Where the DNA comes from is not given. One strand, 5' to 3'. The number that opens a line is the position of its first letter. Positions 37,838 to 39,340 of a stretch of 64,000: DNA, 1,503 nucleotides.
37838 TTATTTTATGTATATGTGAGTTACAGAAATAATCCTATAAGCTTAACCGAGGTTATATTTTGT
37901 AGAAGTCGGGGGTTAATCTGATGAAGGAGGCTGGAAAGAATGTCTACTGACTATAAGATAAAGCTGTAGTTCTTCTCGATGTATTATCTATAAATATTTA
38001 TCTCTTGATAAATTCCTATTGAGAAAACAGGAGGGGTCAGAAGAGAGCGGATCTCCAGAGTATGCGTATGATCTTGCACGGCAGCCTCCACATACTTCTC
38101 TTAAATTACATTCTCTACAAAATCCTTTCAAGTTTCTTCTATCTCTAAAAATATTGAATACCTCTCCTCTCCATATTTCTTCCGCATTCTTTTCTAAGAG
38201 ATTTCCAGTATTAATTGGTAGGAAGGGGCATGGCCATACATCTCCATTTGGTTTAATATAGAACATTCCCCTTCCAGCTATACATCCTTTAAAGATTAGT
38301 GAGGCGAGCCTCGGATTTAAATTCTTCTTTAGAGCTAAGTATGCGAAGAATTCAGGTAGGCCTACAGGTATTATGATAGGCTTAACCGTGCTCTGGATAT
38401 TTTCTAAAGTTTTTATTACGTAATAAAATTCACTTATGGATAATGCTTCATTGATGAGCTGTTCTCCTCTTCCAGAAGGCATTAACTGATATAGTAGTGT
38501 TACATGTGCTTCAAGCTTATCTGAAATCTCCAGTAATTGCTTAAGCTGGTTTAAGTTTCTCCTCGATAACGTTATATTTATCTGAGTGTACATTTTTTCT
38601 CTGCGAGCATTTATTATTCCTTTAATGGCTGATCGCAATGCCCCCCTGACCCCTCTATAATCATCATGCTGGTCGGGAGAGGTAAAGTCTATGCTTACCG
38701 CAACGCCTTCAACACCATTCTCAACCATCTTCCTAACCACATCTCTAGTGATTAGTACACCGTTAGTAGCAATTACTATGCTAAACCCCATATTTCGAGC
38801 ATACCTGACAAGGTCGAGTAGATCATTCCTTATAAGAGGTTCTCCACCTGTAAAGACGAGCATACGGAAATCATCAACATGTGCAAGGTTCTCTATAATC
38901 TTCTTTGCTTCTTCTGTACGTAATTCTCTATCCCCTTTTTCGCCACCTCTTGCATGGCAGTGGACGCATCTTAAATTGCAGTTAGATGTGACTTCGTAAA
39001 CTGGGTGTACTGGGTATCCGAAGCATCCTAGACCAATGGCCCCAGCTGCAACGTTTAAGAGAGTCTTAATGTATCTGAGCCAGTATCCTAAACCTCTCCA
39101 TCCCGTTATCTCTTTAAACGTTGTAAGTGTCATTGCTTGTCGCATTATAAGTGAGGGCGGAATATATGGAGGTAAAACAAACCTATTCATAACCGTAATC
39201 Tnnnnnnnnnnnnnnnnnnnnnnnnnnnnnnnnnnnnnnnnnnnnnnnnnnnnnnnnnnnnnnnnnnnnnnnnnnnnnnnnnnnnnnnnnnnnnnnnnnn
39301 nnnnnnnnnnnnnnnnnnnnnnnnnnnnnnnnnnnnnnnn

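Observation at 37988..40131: Radical SAM/SPASM enzyme translationally coupled to a MenA-like UbiA prenyltransferase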

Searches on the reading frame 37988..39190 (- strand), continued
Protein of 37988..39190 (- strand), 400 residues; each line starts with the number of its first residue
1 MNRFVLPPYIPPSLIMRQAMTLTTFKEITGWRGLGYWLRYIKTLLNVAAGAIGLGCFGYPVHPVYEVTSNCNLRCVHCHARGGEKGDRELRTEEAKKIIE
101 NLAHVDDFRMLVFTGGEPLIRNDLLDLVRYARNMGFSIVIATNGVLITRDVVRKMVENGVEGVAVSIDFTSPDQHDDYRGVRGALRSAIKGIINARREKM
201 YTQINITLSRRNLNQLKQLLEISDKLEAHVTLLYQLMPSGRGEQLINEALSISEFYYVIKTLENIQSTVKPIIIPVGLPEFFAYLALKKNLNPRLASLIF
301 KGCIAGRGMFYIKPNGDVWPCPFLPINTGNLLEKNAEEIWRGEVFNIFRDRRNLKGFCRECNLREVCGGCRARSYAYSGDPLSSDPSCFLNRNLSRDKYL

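Call 53: search_protein_families(library=ncbifam, proteins=[L050:7950-9122:+, L040:2862-4040:+, L042:7956-9197:+, L029:7965-9197:+, L029:7041-7961:+, L002:5050-5994:+, L004:5090-6004:+, L041:2477-3439:+], max_evalue=1e-10)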
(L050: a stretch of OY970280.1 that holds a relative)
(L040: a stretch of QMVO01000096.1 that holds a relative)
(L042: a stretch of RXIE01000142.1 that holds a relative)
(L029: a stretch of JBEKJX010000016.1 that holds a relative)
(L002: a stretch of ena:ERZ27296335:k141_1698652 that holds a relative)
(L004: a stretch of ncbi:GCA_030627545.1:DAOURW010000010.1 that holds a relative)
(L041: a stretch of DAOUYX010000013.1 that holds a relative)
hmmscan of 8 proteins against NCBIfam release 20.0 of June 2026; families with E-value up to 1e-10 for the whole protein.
L050:7950-9122:+ (390 aa): 49 families (the best 25 are shown)
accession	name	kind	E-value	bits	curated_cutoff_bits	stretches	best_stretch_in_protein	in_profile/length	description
TIGR04545.1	rSAM_ahbD_hemeb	equivalog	8.3e-82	275.3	500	1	31-368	2-336/339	heme b synthase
TIGR04055.1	rSAM_NirJ2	equivalog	3.6e-75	253.5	500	1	30-368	1-323/326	putative heme d1 biosynthesis radical SAM protein NirJ2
TIGR04053.2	TIGR04053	equivalog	1.3e-74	251.7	395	1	26-368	5-363/366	TIGR04053 family radical SAM/SPASM domain-containing protein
TIGR04054.1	rSAM_NirJ1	equivalog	2e-59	201.2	650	1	29-368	36-381/387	putative heme d1 biosynthesis radical SAM protein NirJ1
TIGR04303.1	GeoRSP_rSAM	equivalog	1.1e-53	182.9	400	1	27-367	3-324/325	GeoRSP system radical SAM/SPASM protein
TIGR04347.1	pseudo_SAM_Halo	equivalog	1.6e-52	179.1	525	1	29-368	38-384/390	TIGR04347 family pseudo-SAM/SPASM protein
TIGR04051.1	rSAM_NirJ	equivalog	2e-52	178.3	515.45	1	30-368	3-347/354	heme d1 biosynthesis radical SAM protein NirJ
TIGR04546.1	rSAM_ahbC_deAc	equivalog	3.5e-51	174.2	650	1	30-368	40-384/390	12,18-didecarboxysiroheme deacetylase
NF050035.1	rSAM_WgK_link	exception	4e-43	147.8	650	1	26-368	6-362/367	radical SAM/SPASM peptide maturase WgkB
TIGR03962.1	mycofact_rSAM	equivalog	9.8e-41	140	265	2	26-236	9-218/339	mycofactocin radical SAM maturase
NF045574.1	sacti_mat_StsB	exception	1.7e-40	139.3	625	1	30-221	97-287/466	StsB family radical SAM/SPASM domain sactipeptide maturase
TIGR03913.1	rad_SAM_trio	equivalog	6e-38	130.4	591.75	1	28-353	18-339/477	GDL motif peptide-associated radical SAM/SPASM maturase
TIGR02109.1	PQQ_syn_pqqE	equivalog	4.5e-37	127.8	381.35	1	26-370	4-333/358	pyrroloquinoline quinone biosynthesis protein PqqE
TIGR04133.1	rSAM_w_lipo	hypoth_equivalog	3.4e-32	111.8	425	1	33-238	28-236/350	TIGR04133 family radical SAM/SPASM protein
TIGR04250.1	SCM_rSAM_ScmE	equivalog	2e-31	109.2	400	1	28-372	2-351/358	SynChlorMet cassette radical SAM/SPASM protein ScmE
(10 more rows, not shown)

L040:2862-4040:+ (392 aa): 57 families (the best 25 are shown)
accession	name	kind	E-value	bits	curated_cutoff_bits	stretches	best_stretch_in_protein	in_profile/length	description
TIGR04055.1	rSAM_NirJ2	equivalog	9.1e-73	245.6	500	1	70-382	2-307/326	putative heme d1 biosynthesis radical SAM protein NirJ2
TIGR04545.1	rSAM_ahbD_hemeb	equivalog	1.7e-71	241.4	500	1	70-382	2-321/339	heme b synthase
TIGR04546.1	rSAM_ahbC_deAc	equivalog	3.1e-56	190.8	650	1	67-378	38-364/390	12,18-didecarboxysiroheme deacetylase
TIGR04053.2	TIGR04053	equivalog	4.4e-55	187.4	395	1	69-381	8-347/366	TIGR04053 family radical SAM/SPASM domain-containing protein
TIGR04054.1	rSAM_NirJ1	equivalog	6e-54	183.1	650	1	58-382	26-366/387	putative heme d1 biosynthesis radical SAM protein NirJ1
TIGR04347.1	pseudo_SAM_Halo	equivalog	6.8e-48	163.9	525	1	67-378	37-364/390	TIGR04347 family pseudo-SAM/SPASM protein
TIGR04051.1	rSAM_NirJ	equivalog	4.1e-45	154.3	515.45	1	68-381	2-329/354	heme d1 biosynthesis radical SAM protein NirJ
TIGR03962.1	mycofact_rSAM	equivalog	9e-40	136.9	265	1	70-268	14-213/339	mycofactocin radical SAM maturase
NF045574.1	sacti_mat_StsB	exception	7.7e-38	130.5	625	1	70-380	98-397/466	StsB family radical SAM/SPASM domain sactipeptide maturase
TIGR04303.1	GeoRSP_rSAM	equivalog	1.1e-34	120.5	400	1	70-381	7-309/325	GeoRSP system radical SAM/SPASM protein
TIGR02668.1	moaA_archaeal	equivalog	9.3e-33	113.5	325.25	1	73-253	15-199/303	GTP 3',8-cyclase MoaA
TIGR03913.1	rad_SAM_trio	equivalog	4.6e-32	111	591.75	1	69-379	20-335/477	GDL motif peptide-associated radical SAM/SPASM maturase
TIGR04103.1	rSAM_nif11_3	equivalog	1.1e-30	106.6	725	1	69-378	6-325/412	nif11-class peptide radical SAM maturase 3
NF050035.1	rSAM_WgK_link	exception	2.2e-29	102.6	650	1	73-380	14-345/367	radical SAM/SPASM peptide maturase WgkB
TIGR04133.1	rSAM_w_lipo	hypoth_equivalog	3.6e-29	101.8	425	1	69-385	25-337/350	TIGR04133 family radical SAM/SPASM protein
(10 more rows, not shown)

L042:7956-9197:+ (413 aa): 47 families (the best 25 are shown)
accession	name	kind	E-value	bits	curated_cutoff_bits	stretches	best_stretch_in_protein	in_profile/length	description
TIGR04055.1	rSAM_NirJ2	equivalog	2.3e-72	244.3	500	1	70-382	2-307/326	putative heme d1 biosynthesis radical SAM protein NirJ2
TIGR04545.1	rSAM_ahbD_hemeb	equivalog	5.3e-65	220.1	500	1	70-383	2-322/339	heme b synthase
TIGR04053.2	TIGR04053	equivalog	9.4e-54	183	395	1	69-382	8-348/366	TIGR04053 family radical SAM/SPASM domain-containing protein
TIGR04546.1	rSAM_ahbC_deAc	equivalog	3.5e-52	177.5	650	1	67-378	38-364/390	12,18-didecarboxysiroheme deacetylase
TIGR04054.1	rSAM_NirJ1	equivalog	3.3e-50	170.8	650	1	58-377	26-360/387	putative heme d1 biosynthesis radical SAM protein NirJ1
TIGR04347.1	pseudo_SAM_Halo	equivalog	2.7e-44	152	525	1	67-383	37-370/390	TIGR04347 family pseudo-SAM/SPASM protein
TIGR04051.1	rSAM_NirJ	equivalog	2.2e-42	145.3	515.45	1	68-378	2-327/354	heme d1 biosynthesis radical SAM protein NirJ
TIGR03962.1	mycofact_rSAM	equivalog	1.3e-37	129.7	265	1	70-254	14-198/339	mycofactocin radical SAM maturase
TIGR04303.1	GeoRSP_rSAM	equivalog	2.2e-32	112.9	400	1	70-384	7-312/325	GeoRSP system radical SAM/SPASM protein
TIGR03913.1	rad_SAM_trio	equivalog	4.3e-29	101.2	591.75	1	67-379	18-336/477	GDL motif peptide-associated radical SAM/SPASM maturase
TIGR04103.1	rSAM_nif11_3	equivalog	5.8e-29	100.9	725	1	69-379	6-326/412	nif11-class peptide radical SAM maturase 3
NF045574.1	sacti_mat_StsB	exception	1.1e-28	100.3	625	1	70-249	98-277/466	StsB family radical SAM/SPASM domain sactipeptide maturase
TIGR02668.1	moaA_archaeal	equivalog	2.9e-28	98.7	325.25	1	73-235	15-180/303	GTP 3',8-cyclase MoaA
NF050035.1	rSAM_WgK_link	exception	2e-25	89.5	650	1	73-257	14-198/367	radical SAM/SPASM peptide maturase WgkB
TIGR04133.1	rSAM_w_lipo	hypoth_equivalog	3.5e-25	88.7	425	1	70-379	26-331/350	TIGR04133 family radical SAM/SPASM protein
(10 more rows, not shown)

L029:7965-9197:+ (410 aa): 54 families (the best 25 are shown)
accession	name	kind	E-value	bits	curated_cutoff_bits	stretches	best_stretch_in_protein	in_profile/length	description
TIGR04545.1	rSAM_ahbD_hemeb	equivalog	1.1e-87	294.7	500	1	70-400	4-336/339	heme b synthase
TIGR04055.1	rSAM_NirJ2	equivalog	3.1e-87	293.1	500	1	70-402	4-325/326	putative heme d1 biosynthesis radical SAM protein NirJ2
TIGR04053.2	TIGR04053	equivalog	2.6e-79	267.1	395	2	69-296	11-239/366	TIGR04053 family radical SAM/SPASM domain-containing protein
TIGR04347.1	pseudo_SAM_Halo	equivalog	3.2e-58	197.9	525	1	69-403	41-387/390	TIGR04347 family pseudo-SAM/SPASM protein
TIGR04546.1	rSAM_ahbC_deAc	equivalog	5e-56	190.2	650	1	69-403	42-387/390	12,18-didecarboxysiroheme deacetylase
TIGR04051.1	rSAM_NirJ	equivalog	8.5e-55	186.1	515.45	1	69-403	5-350/354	heme d1 biosynthesis radical SAM protein NirJ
TIGR04054.1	rSAM_NirJ1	equivalog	1.1e-52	179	650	1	67-403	37-384/387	putative heme d1 biosynthesis radical SAM protein NirJ1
TIGR03962.1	mycofact_rSAM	equivalog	1.2e-51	176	265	1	69-401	15-333/339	mycofactocin radical SAM maturase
TIGR04303.1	GeoRSP_rSAM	equivalog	4.7e-46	157.9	400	1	70-400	9-325/325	GeoRSP system radical SAM/SPASM protein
TIGR03913.1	rad_SAM_trio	equivalog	3e-42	144.6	591.75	1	65-383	18-337/477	GDL motif peptide-associated radical SAM/SPASM maturase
NF045574.1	sacti_mat_StsB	exception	3.8e-41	141.4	625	1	71-393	101-407/466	StsB family radical SAM/SPASM domain sactipeptide maturase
NF050035.1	rSAM_WgK_link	exception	3.4e-37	128.3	650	1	72-404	15-366/367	radical SAM/SPASM peptide maturase WgkB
TIGR04340.1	rSAM_ACGX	hypoth_equivalog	1.1e-36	126.7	400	1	70-400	7-338/341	radical SAM/SPASM domain protein, ACGX system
TIGR04103.1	rSAM_nif11_3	equivalog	9.1e-35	120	725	1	67-389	6-333/412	nif11-class peptide radical SAM maturase 3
TIGR04250.1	SCM_rSAM_ScmE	equivalog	1.2e-30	106.7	400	1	71-389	8-333/358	SynChlorMet cassette radical SAM/SPASM protein ScmE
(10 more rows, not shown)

L029:7041-7961:+ (306 aa): 12 families
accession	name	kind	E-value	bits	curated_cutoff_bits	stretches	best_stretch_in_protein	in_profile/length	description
NF004749.0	PRK06080.1-1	equivalog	3.8e-27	95.2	277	1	5-293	15-291/311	1,4-dihydroxy-2-naphthoate polyprenyltransferase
NF004751.0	PRK06080.1-3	equivalog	7e-24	84.9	264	1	3-272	4-265/296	1,4-dihydroxy-2-naphthoate polyprenyltransferase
TIGR02235.1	menA_cyano-plnt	equivalog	9.9e-22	77.5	225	1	12-282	2-260/285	2-carboxy-1,4-naphthoquinone phytyltransferase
NF004752.0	PRK06080.1-4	subfamily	1.1e-18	67.9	289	1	22-279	16-272/300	1,4-dihydroxy-2-naphthoate polyprenyltransferase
NF004753.0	PRK06080.1-5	equivalog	1.3e-18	67.2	555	1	7-281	9-278/312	1,4-dihydroxy-2-naphthoate polyprenyltransferase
NF009926.0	PRK13387.1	equivalog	1.7e-18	66.8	316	1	12-269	6-272/317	1,4-dihydroxy-2-naphthoate polyprenyltransferase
NF004750.0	PRK06080.1-2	equivalog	1.3e-15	57.5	346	1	6-269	3-262/301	1,4-dihydroxy-2-naphthoate polyprenyltransferase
NF009523.0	PRK12884.1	equivalog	1.1e-13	51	269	1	8-273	3-243/279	prenyltransferase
TIGR00751.1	menA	equivalog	2e-13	50.4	102.15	1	24-244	8-226/284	1,4-dihydroxy-2-naphthoate octaprenyltransferase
NF005742.0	PRK07566.1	equivalog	3.2e-12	46.2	313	1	88-244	100-252/315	chlorophyll synthase ChlG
NF004617.0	PRK05951.1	equivalog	3.5e-12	46.1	239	1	33-243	38-240/306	prenyltransferase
NF009058.0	PRK12392.1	subfamily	8e-11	41.6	494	1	6-274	11-274/333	bacteriochlorophyll c synthase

L002:5050-5994:+ (314 aa): 12 families
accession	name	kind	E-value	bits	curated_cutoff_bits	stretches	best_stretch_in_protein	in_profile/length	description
NF004751.0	PRK06080.1-3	equivalog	7.3e-23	81.6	264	1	28-281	22-268/296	1,4-dihydroxy-2-naphthoate polyprenyltransferase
TIGR02235.1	menA_cyano-plnt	equivalog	5.2e-22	78.5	225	1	54-284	37-256/285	2-carboxy-1,4-naphthoquinone phytyltransferase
NF004749.0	PRK06080.1-1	equivalog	6e-22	78.2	277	1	28-292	31-284/311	1,4-dihydroxy-2-naphthoate polyprenyltransferase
NF004617.0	PRK05951.1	equivalog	4.3e-21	75.3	239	1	53-270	51-262/306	prenyltransferase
TIGR00751.1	menA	equivalog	1.9e-16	60.4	102.15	1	31-301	8-279/284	1,4-dihydroxy-2-naphthoate octaprenyltransferase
NF004750.0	PRK06080.1-2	equivalog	3.6e-16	59.3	346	1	31-301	21-292/301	1,4-dihydroxy-2-naphthoate polyprenyltransferase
NF005742.0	PRK07566.1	equivalog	2e-15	56.7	313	1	63-250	77-252/315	chlorophyll synthase ChlG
NF004753.0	PRK06080.1-5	equivalog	1e-14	54.5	555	1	54-265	53-256/312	1,4-dihydroxy-2-naphthoate polyprenyltransferase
NF009926.0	PRK13387.1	equivalog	1e-14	54.4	316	1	17-279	4-276/317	1,4-dihydroxy-2-naphthoate polyprenyltransferase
TIGR01476.1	chlor_syn_BchG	subfamily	5e-13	49.1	212.3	1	32-244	17-217/283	(bacterio)chlorophyll synthase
NF004752.0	PRK06080.1-4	subfamily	6.3e-13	49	289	1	51-268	38-256/300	1,4-dihydroxy-2-naphthoate polyprenyltransferase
TIGR02056.1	ChlG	equivalog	9.4e-11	41.8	436.45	0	67-239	69-234/306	chlorophyll synthase ChlG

L004:5090-6004:+ (304 aa): 10 families
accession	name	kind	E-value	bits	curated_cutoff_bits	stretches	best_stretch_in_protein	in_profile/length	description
NF004749.0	PRK06080.1-1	equivalog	1.5e-27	96.6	277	1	5-296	18-297/311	1,4-dihydroxy-2-naphthoate polyprenyltransferase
NF004751.0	PRK06080.1-3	equivalog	9e-27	94.4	264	1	3-265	7-261/296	1,4-dihydroxy-2-naphthoate polyprenyltransferase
TIGR02235.1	menA_cyano-plnt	equivalog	6.3e-22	78.2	225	1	9-256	2-239/285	2-carboxy-1,4-naphthoquinone phytyltransferase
NF004750.0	PRK06080.1-2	equivalog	1.5e-20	73.7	346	1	2-295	2-295/301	1,4-dihydroxy-2-naphthoate polyprenyltransferase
NF009926.0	PRK13387.1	equivalog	1.9e-20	73.2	316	1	6-271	3-274/317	1,4-dihydroxy-2-naphthoate polyprenyltransferase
NF004753.0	PRK06080.1-5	equivalog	4.8e-18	65.4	555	1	7-243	12-245/312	1,4-dihydroxy-2-naphthoate polyprenyltransferase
TIGR00751.1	menA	equivalog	1.2e-15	57.7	102.15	1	21-261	8-247/284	1,4-dihydroxy-2-naphthoate octaprenyltransferase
NF004754.0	PRK06080.1-6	equivalog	2.3e-14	53.5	522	1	5-261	8-263/308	1,4-dihydroxy-2-naphthoate polyprenyltransferase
NF004752.0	PRK06080.1-4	subfamily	1.4e-13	51.2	289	1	18-270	15-260/300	1,4-dihydroxy-2-naphthoate polyprenyltransferase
NF004617.0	PRK05951.1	equivalog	7.5e-13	48.3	239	1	50-238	57-239/306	prenyltransferase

L041:2477-3439:+ (320 aa): 4 families
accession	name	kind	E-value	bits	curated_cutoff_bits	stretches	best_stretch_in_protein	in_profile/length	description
NF004751.0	PRK06080.1-3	equivalog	2.6e-21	76.5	264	1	11-309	9-293/296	1,4-dihydroxy-2-naphthoate polyprenyltransferase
NF004749.0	PRK06080.1-1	equivalog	1.1e-18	67.5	277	1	14-290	21-283/311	1,4-dihydroxy-2-naphthoate polyprenyltransferase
TIGR02235.1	menA_cyano-plnt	equivalog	2.7e-14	53.1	225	1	27-304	14-274/285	2-carboxy-1,4-naphthoquinone phytyltransferase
NF009523.0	PRK12884.1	equivalog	2.1e-11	43.5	269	1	31-307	23-274/279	prenyltransferase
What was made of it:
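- On AhbD heme b synthase (TIGR04545): Relatives score 220-295 bits (call 53).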

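Call 64: list_cluster_members(proteins=[P0001, P0121])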
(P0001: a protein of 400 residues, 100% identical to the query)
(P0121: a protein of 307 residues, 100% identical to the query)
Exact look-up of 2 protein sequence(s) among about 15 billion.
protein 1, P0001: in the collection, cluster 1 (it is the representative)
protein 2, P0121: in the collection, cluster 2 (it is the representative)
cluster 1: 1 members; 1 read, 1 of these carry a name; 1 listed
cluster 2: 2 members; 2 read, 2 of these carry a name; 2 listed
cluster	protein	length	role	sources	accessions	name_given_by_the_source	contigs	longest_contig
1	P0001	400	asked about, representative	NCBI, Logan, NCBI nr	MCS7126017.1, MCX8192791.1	MAG: radical SAM protein [Aigarchaeota archaeon] | radical SAM protein [Aigarchaeota archaeon]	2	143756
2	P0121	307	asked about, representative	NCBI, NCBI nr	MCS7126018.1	MAG: prenyltransferase [Aigarchaeota archaeon] | prenyltransferase [Aigarchaeota archaeon]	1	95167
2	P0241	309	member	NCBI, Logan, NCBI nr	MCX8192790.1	MAG: prenyltransferase [Nitrososphaeria archaeon] | prenyltransferase [Nitrososphaeria archaeon]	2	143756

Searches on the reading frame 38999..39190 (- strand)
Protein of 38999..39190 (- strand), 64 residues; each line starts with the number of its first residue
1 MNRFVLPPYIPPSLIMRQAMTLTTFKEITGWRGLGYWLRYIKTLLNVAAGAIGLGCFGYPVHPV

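Call 80: search_protein_representatives(protein=window:38999-39190:-)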
Query: 64 residues. Proteins with E-value up to 0.001 (for the whole library): 18; up to 1e-10: 1; up to 1e-30: 0. The best 18 are listed.
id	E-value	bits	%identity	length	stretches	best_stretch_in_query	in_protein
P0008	1.8e-17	78.9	59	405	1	2-64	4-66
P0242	8.2e-10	54.7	48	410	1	7-64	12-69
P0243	4.4e-09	52.3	50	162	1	9-64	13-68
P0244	3.0e-08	49.7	50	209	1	3-64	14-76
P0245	3.0e-08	49.7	48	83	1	3-64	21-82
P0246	6.7e-08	48.6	49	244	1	3-64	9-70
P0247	8.8e-08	48.2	50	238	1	3-64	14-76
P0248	1.3e-07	47.7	45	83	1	4-63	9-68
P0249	8.7e-07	45.1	48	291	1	7-64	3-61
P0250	2.2e-06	43.8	46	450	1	9-64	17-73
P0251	4.1e-06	43.0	43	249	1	11-63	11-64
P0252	7.6e-06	42.1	45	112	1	3-64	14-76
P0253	2.1e-04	37.6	38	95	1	5-64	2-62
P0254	2.1e-04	37.5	44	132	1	2-64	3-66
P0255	3.4e-04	36.9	40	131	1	3-64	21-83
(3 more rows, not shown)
